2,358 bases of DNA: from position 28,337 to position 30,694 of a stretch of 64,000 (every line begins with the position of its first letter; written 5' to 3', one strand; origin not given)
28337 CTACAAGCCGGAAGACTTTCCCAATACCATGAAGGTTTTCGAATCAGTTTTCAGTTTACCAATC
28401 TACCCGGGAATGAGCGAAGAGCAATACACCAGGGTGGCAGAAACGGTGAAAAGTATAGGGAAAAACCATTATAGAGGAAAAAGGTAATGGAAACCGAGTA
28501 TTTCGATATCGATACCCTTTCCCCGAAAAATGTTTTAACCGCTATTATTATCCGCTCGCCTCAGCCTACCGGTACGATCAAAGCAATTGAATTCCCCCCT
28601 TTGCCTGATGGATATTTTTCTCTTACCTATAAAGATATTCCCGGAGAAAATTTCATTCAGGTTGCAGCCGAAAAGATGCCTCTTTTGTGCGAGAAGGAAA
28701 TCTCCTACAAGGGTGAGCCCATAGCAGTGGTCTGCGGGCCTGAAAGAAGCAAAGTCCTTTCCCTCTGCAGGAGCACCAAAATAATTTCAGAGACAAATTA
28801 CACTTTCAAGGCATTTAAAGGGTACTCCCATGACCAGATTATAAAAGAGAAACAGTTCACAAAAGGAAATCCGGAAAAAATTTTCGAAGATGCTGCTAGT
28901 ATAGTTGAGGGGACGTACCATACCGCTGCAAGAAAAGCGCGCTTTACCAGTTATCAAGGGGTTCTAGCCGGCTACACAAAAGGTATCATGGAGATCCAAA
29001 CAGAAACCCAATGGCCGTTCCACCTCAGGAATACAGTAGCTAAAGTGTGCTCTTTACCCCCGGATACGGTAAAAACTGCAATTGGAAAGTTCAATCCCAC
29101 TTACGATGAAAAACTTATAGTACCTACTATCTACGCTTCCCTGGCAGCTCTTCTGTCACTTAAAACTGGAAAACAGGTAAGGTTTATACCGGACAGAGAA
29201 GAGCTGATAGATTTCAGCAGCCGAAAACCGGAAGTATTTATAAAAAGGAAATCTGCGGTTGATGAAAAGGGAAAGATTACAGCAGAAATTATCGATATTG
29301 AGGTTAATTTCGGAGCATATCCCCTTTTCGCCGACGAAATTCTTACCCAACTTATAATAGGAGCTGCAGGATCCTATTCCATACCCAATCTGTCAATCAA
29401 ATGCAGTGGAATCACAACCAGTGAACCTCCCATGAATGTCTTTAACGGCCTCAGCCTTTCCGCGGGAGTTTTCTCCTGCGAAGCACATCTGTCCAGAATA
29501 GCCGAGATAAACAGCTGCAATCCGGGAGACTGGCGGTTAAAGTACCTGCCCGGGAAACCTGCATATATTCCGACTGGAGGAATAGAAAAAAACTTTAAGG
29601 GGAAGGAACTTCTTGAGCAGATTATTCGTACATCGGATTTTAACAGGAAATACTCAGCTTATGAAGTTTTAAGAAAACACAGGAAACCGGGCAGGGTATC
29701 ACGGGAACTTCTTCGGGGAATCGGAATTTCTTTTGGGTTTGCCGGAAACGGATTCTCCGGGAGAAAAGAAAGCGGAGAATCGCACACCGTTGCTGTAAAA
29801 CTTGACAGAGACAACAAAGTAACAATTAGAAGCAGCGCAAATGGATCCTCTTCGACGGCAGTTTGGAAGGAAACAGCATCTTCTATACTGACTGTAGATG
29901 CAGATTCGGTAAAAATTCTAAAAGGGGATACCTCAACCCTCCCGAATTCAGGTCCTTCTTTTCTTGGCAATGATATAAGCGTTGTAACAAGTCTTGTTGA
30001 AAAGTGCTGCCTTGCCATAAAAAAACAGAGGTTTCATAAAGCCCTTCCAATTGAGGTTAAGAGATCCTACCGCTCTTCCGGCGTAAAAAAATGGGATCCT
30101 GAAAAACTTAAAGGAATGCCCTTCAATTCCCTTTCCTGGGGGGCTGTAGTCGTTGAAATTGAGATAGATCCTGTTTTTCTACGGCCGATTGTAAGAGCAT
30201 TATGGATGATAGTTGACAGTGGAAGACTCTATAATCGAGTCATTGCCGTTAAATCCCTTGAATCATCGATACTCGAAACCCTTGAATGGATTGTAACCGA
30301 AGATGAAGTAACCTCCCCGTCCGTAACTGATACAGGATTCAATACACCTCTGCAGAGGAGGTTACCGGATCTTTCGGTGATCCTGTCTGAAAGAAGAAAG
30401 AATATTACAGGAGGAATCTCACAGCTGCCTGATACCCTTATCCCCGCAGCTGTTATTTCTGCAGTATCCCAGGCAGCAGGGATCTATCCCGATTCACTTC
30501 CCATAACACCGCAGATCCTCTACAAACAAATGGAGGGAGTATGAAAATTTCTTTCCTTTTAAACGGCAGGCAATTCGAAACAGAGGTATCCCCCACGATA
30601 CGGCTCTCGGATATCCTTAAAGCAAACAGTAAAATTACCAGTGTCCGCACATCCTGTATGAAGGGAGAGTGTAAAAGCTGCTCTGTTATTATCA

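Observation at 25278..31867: NusG paralogue heading a translationally coupled dehydratase-aminotransferase-XDH-like gene set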

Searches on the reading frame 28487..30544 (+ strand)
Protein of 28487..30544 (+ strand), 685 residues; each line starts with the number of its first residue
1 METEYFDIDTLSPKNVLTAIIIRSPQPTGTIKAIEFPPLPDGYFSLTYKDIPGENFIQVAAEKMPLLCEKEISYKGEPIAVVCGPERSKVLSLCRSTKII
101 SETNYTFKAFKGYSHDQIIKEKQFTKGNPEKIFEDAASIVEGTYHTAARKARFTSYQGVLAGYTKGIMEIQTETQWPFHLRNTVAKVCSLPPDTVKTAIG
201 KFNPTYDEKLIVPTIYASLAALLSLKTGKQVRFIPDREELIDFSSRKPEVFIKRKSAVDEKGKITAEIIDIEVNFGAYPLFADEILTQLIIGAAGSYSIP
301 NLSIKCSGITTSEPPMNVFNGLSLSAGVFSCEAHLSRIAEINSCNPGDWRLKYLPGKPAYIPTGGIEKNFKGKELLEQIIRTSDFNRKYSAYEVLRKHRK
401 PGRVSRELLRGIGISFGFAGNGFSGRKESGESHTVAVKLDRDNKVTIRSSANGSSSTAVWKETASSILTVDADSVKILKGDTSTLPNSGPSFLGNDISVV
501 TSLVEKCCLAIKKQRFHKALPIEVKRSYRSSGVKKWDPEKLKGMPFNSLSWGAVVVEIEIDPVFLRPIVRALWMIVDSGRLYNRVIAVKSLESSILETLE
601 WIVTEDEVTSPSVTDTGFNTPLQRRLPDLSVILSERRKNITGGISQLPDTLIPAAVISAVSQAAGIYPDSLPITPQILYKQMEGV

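Call 3: search_protein_families(library=pfam, proteins=[window:28487-30544:+])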
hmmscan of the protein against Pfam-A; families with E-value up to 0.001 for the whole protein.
window:28487-30544:+ (685 aa): 3 families
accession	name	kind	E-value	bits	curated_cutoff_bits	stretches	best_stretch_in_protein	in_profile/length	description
PF02738.23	MoCoBD_1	-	6.4e-35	120.9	27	1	117-352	8-242/244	Molybdopterin cofactor-binding domain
PF20256.3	MoCoBD_2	-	4.2e-20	72.9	27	2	390-514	6-131/283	Molybdopterin cofactor-binding domain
PF01315.27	Ald_Xan_dh_C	-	2.5e-05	25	31.3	1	9-83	9-88/110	Aldehyde oxidase and xanthine dehydrogenase, a/b hammerhead domain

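Call 5: search_protein_families(library=ncbifam, proteins=[window:28487-30544:+], max_evalue=0.00001)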
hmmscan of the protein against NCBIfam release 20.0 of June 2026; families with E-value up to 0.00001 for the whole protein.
window:28487-30544:+ (685 aa): 13 families
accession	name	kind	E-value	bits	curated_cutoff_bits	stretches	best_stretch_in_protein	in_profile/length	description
TIGR03196.1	pucD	equivalog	5.8e-33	114.2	783.65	1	16-515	31-542/763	xanthine dehydrogenase subunit D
NF045668.1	pterin_aldehy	equivalog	4.9e-31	107.6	1100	1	42-682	235-904/905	molybdopterin-dependent aldehyde oxidoreductase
TIGR02965.1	xanthine_xdhB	equivalog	1.9e-28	99.1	849.5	1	4-491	19-508/758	xanthine dehydrogenase molybdopterin binding subunit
NF041018.1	glyceraldDH_alpha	equivalog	6.1e-26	91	790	1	65-502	94-530/741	glyceraldehyde dehydrogenase subunit alpha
NF043082.1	XdhA_XDHase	equivalog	1.5e-25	89.5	780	1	113-517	150-547/758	xanthine dehydrogenase subunit XdhA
TIGR03311.1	Se_dep_XDH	equivalog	2.8e-24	85.3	830.45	1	9-366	183-552/848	selenium-dependent xanthine dehydrogenase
NF007426.0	PRK09970.1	equivalog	3.6e-24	84.9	916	1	114-519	154-552/761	xanthine dehydrogenase molybdenum-binding subunit XdhA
TIGR03194.1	4hydrxCoA_A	equivalog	9.2e-24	83.9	994.55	1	12-493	21-507/746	4-hydroxybenzoyl-CoA reductase subunit alpha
TIGR02969.1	mam_aldehyde_ox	subfamily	8.8e-13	46.6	1912.3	1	120-349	711-942/1330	aldehyde oxidase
NF040766.1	CODH_aero_grp5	exception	4.2e-09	35.1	950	1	157-513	196-551/785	aerobic carbon-monoxide dehydrogenase large subunit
NF041671.1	peri_hyde_PaoC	equivalog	2.5e-08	32.8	1180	1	107-514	143-532/735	aldehyde oxidoreductase molybdenum-binding subunit PaoC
TIGR03313.1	Se_sel_red_Mo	hypoth_equivalog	3.5e-08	31.6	1101.9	1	112-340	347-573/951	molybdopterin-dependent oxidoreductase Mo/Fe-S-binding subunit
TIGR02416.1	CO_dehy_Mo_lg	equivalog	9.2e-07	27.4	991.15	1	168-487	205-532/770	aerobic carbon-monoxide dehydrogenase large subunit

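Call 7: find_homologous_proteins(query=window:28487-30544:+)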
Query window:28487-30544:+ (685 aa): 268 proteins with E <= 0.001 among 8000 candidates; the best 120 are listed.
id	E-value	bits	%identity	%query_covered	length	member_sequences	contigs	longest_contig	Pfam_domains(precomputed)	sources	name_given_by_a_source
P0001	0.0e+0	1539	100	100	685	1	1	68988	PF02738.24,PF20256.4,PF01315.28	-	-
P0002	0.0e+0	1438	93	100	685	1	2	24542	PF02738.24,PF20256.4,PF01315.28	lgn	-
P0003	0.0e+0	1377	88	100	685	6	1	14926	PF02738.24,PF20256.4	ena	-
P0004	0.0e+0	1211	76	100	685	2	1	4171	PF02738.24,PF20256.4,PF01315.28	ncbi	-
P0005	0.0e+0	1156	73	100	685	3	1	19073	PF02738.24,PF20256.4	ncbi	-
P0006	8.6e-290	981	62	100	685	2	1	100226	PF02738.24,PF20256.4,PF01315.28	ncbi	-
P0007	1.7e-270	917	59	100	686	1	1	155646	PF02738.24,PF20256.4,PF01315.28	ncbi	-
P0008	1.6e-264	898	58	100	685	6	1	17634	PF02738.24,PF20256.4,PF01315.28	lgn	-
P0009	1.2e-263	895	58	97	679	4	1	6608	PF02738.24,PF20256.4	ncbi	-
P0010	3.6e-262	890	57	97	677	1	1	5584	PF02738.24,PF20256.4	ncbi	-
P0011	4.8e-228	777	69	71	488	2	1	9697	PF02738.24,PF20256.4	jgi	-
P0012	6.9e-221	753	49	100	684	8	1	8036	PF02738.24,PF20256.4,PF01315.28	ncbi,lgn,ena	-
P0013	2.6e-220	751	48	100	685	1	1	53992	PF02738.24,PF20256.4,PF01315.28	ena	-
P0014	4.1e-220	751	49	100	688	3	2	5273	PF02738.24,PF20256.4,PF01315.28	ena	-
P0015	1.1e-218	746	48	100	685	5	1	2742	PF02738.24,PF20256.4,PF01315.28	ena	-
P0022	5.0e-216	737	48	100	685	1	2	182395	PF02738.24,PF20256.4,PF01315.28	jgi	jgi:CO/xanthine dehydrogenase Mo-binding subunit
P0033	6.3e-148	512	37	100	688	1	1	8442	PF02738.24,PF20256.4,PF01315.28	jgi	jgi:CO/xanthine dehydrogenase Mo-binding subunit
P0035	4.2e-121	424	33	99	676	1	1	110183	PF02738.24,PF20256.4,PF01315.28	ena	-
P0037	1.1e-118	416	34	99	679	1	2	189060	PF02738.24,PF20256.4,PF01315.28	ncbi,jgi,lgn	-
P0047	3.8e-102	361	31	98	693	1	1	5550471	PF02738.24,PF20256.4,PF01315.28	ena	-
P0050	3.1e-93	332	29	99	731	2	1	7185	PF02738.24,PF20256.4,PF01315.28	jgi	jgi:CO/xanthine dehydrogenase Mo-binding subunit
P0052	3.4e-67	246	25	99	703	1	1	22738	PF02738.24,PF20256.4,PF01315.28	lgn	-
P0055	3.5e-65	239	28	89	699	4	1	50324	PF02738.24,PF20256.4,PF01315.28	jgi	-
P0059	1.4e-62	230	28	99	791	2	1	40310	PF02738.24,PF20256.4,PF01315.28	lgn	-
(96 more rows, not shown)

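Call 13: find_encoding_contigs(protein=P0006, flank=10000, max_places=2)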
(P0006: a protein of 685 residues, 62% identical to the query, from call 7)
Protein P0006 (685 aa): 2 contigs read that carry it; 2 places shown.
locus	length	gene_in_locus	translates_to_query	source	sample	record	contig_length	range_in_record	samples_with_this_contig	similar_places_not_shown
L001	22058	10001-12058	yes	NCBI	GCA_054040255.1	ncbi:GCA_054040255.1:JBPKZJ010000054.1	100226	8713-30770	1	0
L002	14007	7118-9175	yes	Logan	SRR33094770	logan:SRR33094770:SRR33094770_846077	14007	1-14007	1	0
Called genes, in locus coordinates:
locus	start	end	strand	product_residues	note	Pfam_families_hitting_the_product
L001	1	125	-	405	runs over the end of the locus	PF00520:Ion_trans, PF07885:Ion_trans_2, PF02254:TrkA_N, PF22614:Slo-like_RCK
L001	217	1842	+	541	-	PF08308:PEGA, PF13860:FlgD_ig (weak)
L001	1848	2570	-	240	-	PF05711:TylF, PF13578:Methyltransf_24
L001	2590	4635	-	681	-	PF22745:Nlig-Ia, PF01653:DNA_ligase_aden, PF03120:OB_DNA_ligase, PF12826:HHH_2, PF14520:HHH_5, PF00533:BRCT, PF12738:PTCB-BRCT (weak)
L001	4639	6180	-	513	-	PF05036:SPOR (weak)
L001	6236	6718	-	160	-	-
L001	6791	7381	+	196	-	PF02357:NusG, PF00467:KOW (weak)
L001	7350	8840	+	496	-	PF02629:CoA_binding (weak), PF00106:adh_short (weak), PF01073:3Beta_HSD, PF01370:Epimerase, PF02719:Polysacc_synt_2, PF04321:RmlD_sub_bind, PF07993:NAD_binding_4, PF16363:GDP_Man_Dehyd, +3 more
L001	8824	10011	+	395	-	PF01041:DegT_DnrJ_EryC1, PF00155:Aminotran_1_2 (faint)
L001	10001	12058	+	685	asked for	PF01315:Ald_Xan_dh_C (weak), PF02738:MoCoBD_1, PF20256:MoCoBD_2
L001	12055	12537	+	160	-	PF01799:Fer2_2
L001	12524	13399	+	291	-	PF00941:FAD_binding_5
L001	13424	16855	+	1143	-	PF02811:PHP, PF07733:DNA_pol3_alpha, PF17657:DNA_pol3_finger, PF14579:HHH_6, PF01336:tRNA_anti-codon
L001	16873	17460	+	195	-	PF02325:CCB3_YggT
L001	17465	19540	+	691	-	PF17191:RecG_wedge, PF04851:ResIII, PF00270:DEAD, PF22590:Cas3-like_C_2 (faint), PF00271:Helicase_C, PF19833:RecG_dom3_C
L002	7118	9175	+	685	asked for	PF01315:Ald_Xan_dh_C (weak), PF02738:MoCoBD_1, PF20256:MoCoBD_2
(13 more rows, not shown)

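Call 14: find_encoding_contigs(protein=P0007, flank=10000, max_places=2)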
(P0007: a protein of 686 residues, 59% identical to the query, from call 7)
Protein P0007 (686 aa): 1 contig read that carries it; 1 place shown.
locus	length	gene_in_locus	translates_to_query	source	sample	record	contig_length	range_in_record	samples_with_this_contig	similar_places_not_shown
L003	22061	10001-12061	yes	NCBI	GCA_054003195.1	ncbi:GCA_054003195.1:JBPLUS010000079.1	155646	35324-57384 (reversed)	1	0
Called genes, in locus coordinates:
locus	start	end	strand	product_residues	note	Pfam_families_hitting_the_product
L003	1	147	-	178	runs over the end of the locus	-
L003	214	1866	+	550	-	PF08308:PEGA, PF13620:CarboxypepD_reg (faint), PF13860:FlgD_ig (faint)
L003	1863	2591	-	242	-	PF05711:TylF, PF13578:Methyltransf_24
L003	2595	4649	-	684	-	PF22745:Nlig-Ia, PF01653:DNA_ligase_aden, PF03120:OB_DNA_ligase, PF12826:HHH_2, PF14520:HHH_5, PF00533:BRCT, PF12738:PTCB-BRCT (weak)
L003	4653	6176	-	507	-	PF05036:SPOR (weak)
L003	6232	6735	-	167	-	-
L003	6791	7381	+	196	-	PF02357:NusG, PF00467:KOW (faint)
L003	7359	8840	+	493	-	PF13460:NAD_binding_10 (faint), PF01073:3Beta_HSD, PF01370:Epimerase, PF02719:Polysacc_synt_2, PF04321:RmlD_sub_bind, PF05368:NmrA (faint), PF07993:NAD_binding_4, PF16363:GDP_Man_Dehyd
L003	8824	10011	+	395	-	PF01041:DegT_DnrJ_EryC1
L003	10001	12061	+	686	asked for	PF01315:Ald_Xan_dh_C (weak), PF02738:MoCoBD_1, PF20256:MoCoBD_2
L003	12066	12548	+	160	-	PF01799:Fer2_2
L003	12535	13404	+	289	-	PF00941:FAD_binding_5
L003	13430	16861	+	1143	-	PF02811:PHP, PF07733:DNA_pol3_alpha, PF17657:DNA_pol3_finger, PF14579:HHH_6, PF01336:tRNA_anti-codon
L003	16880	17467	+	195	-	PF02325:CCB3_YggT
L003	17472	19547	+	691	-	PF17191:RecG_wedge, PF04851:ResIII, PF00270:DEAD, PF00271:Helicase_C, PF22590:Cas3-like_C_2 (weak), PF19833:RecG_dom3_C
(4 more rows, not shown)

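Call 15: find_encoding_contigs(protein=P0022, flank=10000, max_places=2)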
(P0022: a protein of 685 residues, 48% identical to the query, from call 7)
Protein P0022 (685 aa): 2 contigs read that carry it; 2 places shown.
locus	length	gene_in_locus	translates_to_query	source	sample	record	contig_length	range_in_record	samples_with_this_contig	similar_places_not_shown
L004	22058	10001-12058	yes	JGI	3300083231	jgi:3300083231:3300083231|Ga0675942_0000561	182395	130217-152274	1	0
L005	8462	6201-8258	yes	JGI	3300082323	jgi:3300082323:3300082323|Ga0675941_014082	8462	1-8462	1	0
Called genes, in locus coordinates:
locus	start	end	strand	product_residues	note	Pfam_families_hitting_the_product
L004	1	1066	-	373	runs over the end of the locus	PF12679:ABC2_membrane_2, PF12730:ABC2_membrane_4 (faint), PF12698:ABC2_membrane_3, PF01061:ABC2_membrane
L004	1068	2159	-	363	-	PF12679:ABC2_membrane_2, PF12698:ABC2_membrane_3, PF01061:ABC2_membrane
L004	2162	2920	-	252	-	PF00005:ABC_tran, PF13304:AAA_21 (weak)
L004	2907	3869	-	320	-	PF00005:ABC_tran, PF13304:AAA_21 (weak)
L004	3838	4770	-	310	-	PF25917:BSH_RND (faint)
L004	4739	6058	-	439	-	PF02321:OEP (faint)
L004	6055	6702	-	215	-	PF00440:TetR_N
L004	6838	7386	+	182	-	PF02357:NusG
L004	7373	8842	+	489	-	PF00106:adh_short (weak), PF01073:3Beta_HSD, PF01370:Epimerase, PF02719:Polysacc_synt_2, PF04321:RmlD_sub_bind, PF07993:NAD_binding_4, PF16363:GDP_Man_Dehyd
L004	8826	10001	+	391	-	PF01041:DegT_DnrJ_EryC1, PF00155:Aminotran_1_2 (weak)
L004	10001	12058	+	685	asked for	PF01315:Ald_Xan_dh_C, PF02738:MoCoBD_1, PF20256:MoCoBD_2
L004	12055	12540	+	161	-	PF01799:Fer2_2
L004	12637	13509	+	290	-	PF00941:FAD_binding_5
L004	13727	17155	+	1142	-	PF02811:PHP, PF07733:DNA_pol3_alpha, PF17657:DNA_pol3_finger, PF14579:HHH_6, PF01336:tRNA_anti-codon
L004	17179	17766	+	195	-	PF02325:CCB3_YggT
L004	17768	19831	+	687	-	PF17191:RecG_wedge, PF04851:ResIII, PF00270:DEAD, PF00271:Helicase_C, PF22590:Cas3-like_C_2 (weak), PF19833:RecG_dom3_C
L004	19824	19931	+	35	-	-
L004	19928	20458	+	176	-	PF03602:Cons_hypoth95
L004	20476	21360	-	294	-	PF08241:Methyltransf_11, PF13649:Methyltransf_25, PF13847:Methyltransf_31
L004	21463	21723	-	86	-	PF08980:DUF1883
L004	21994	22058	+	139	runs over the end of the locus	PF09719:C_GCAxxG_C_C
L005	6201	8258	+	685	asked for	PF01315:Ald_Xan_dh_C, PF02738:MoCoBD_1, PF20256:MoCoBD_2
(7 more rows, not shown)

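Call 16: find_encoding_contigs(protein=P0033, flank=10000, max_places=1)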
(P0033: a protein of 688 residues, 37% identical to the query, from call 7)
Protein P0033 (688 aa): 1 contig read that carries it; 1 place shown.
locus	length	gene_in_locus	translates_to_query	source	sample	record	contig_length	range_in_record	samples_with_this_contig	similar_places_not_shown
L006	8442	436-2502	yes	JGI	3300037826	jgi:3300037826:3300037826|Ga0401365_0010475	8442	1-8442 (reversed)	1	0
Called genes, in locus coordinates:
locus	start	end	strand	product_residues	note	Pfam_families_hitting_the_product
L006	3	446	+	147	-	?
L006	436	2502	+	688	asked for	PF01315:Ald_Xan_dh_C, PF02738:MoCoBD_1, PF20256:MoCoBD_2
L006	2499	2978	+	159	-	PF01799:Fer2_2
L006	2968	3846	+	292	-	PF00941:FAD_binding_5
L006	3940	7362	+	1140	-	PF02811:PHP, PF07733:DNA_pol3_alpha, PF17657:DNA_pol3_finger, PF14579:HHH_6, PF01336:tRNA_anti-codon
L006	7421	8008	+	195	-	PF02325:CCB3_YggT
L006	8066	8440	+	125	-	?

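Call 17: find_encoding_contigs(protein=P0035, flank=10000, max_places=1)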
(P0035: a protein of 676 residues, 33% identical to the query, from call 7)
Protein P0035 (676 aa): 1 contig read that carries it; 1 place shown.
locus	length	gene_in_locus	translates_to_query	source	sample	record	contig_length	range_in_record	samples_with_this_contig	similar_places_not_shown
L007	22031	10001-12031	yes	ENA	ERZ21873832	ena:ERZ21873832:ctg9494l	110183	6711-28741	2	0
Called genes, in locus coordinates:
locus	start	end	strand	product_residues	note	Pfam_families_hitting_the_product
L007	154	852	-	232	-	PF01027:Bax1-I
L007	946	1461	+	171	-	-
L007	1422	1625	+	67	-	-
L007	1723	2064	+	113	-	PF00583:Acetyltransf_1 (weak)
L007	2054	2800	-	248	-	PF05711:TylF, PF13578:Methyltransf_24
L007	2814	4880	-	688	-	PF22745:Nlig-Ia, PF01653:DNA_ligase_aden, PF03120:OB_DNA_ligase, PF14520:HHH_5, PF12826:HHH_2, PF14520:HHH_5, PF00533:BRCT, PF12738:PTCB-BRCT, +1 more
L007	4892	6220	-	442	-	PF05036:SPOR (weak)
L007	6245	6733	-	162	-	-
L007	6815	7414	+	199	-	PF02357:NusG (weak)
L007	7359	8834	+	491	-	PF00106:adh_short (weak), PF01073:3Beta_HSD, PF01370:Epimerase, PF02719:Polysacc_synt_2, PF04321:RmlD_sub_bind, PF07993:NAD_binding_4 (weak), PF08659:KR (weak), PF16363:GDP_Man_Dehyd, +1 more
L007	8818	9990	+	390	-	PF01041:DegT_DnrJ_EryC1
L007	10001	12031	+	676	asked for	PF01315:Ald_Xan_dh_C (weak), PF02738:MoCoBD_1, PF20256:MoCoBD_2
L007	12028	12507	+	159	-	PF00111:Fer2, PF13085:Fer2_3 (weak), PF01799:Fer2_2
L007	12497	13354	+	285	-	PF00941:FAD_binding_5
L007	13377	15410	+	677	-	PF16314:DUF4954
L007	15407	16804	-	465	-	-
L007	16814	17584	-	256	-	PF07044:DUF1329, PF17131:TP_0789-like, PF07044:DUF1329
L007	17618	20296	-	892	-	PF03176:MMPL, PF00873:ACR_tran, PF02460:Patched (faint), PF12349:Sterol-sensing, PF03176:MMPL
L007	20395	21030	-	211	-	PF00440:TetR_N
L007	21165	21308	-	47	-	-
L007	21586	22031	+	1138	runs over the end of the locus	PF02811:PHP, PF07733:DNA_pol3_alpha, PF17657:DNA_pol3_finger, PF14579:HHH_6, PF01336:tRNA_anti-codon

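Call 18: find_encoding_contigs(protein=P0037, flank=10000, max_places=1)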
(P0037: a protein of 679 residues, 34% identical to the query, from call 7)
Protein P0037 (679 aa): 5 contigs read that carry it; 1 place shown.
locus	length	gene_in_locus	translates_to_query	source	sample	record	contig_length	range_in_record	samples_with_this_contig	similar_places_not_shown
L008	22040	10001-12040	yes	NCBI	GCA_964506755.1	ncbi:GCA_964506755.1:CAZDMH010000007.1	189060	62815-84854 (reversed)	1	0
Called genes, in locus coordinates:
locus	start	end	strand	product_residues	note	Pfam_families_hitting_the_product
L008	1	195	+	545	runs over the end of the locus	PF08308:PEGA, PF13620:CarboxypepD_reg (faint), PF08308:PEGA, PF13860:FlgD_ig (weak)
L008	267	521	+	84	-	-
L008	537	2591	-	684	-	PF22745:Nlig-Ia, PF01653:DNA_ligase_aden, PF03120:OB_DNA_ligase, PF12826:HHH_2 (weak), PF14520:HHH_5, PF00533:BRCT, PF12738:PTCB-BRCT (faint)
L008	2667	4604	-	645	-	PF05036:SPOR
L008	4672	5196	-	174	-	-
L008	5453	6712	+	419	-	PF13807:GNVR (faint)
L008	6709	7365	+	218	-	PF02357:NusG (weak)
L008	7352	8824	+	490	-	PF13727:CoA_binding_3 (weak), PF00106:adh_short (weak), PF01073:3Beta_HSD, PF01370:Epimerase, PF02719:Polysacc_synt_2, PF04321:RmlD_sub_bind, PF07993:NAD_binding_4 (weak), PF16363:GDP_Man_Dehyd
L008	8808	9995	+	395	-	PF01041:DegT_DnrJ_EryC1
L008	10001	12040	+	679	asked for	PF01315:Ald_Xan_dh_C (weak), PF02738:MoCoBD_1, PF20256:MoCoBD_2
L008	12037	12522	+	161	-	PF00111:Fer2 (weak), PF01799:Fer2_2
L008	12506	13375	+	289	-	PF00941:FAD_binding_5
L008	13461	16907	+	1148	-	PF02811:PHP, PF07733:DNA_pol3_alpha, PF17657:DNA_pol3_finger, PF14579:HHH_6, PF01336:tRNA_anti-codon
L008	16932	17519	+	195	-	PF02325:CCB3_YggT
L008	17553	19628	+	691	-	PF17191:RecG_wedge, PF04851:ResIII, PF00270:DEAD, PF00271:Helicase_C, PF22590:Cas3-like_C_2 (weak), PF19833:RecG_dom3_C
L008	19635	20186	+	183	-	PF03602:Cons_hypoth95, PF05175:MTS (weak)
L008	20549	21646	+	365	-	PF13393:tRNA-synt_His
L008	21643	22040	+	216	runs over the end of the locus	PF01634:HisG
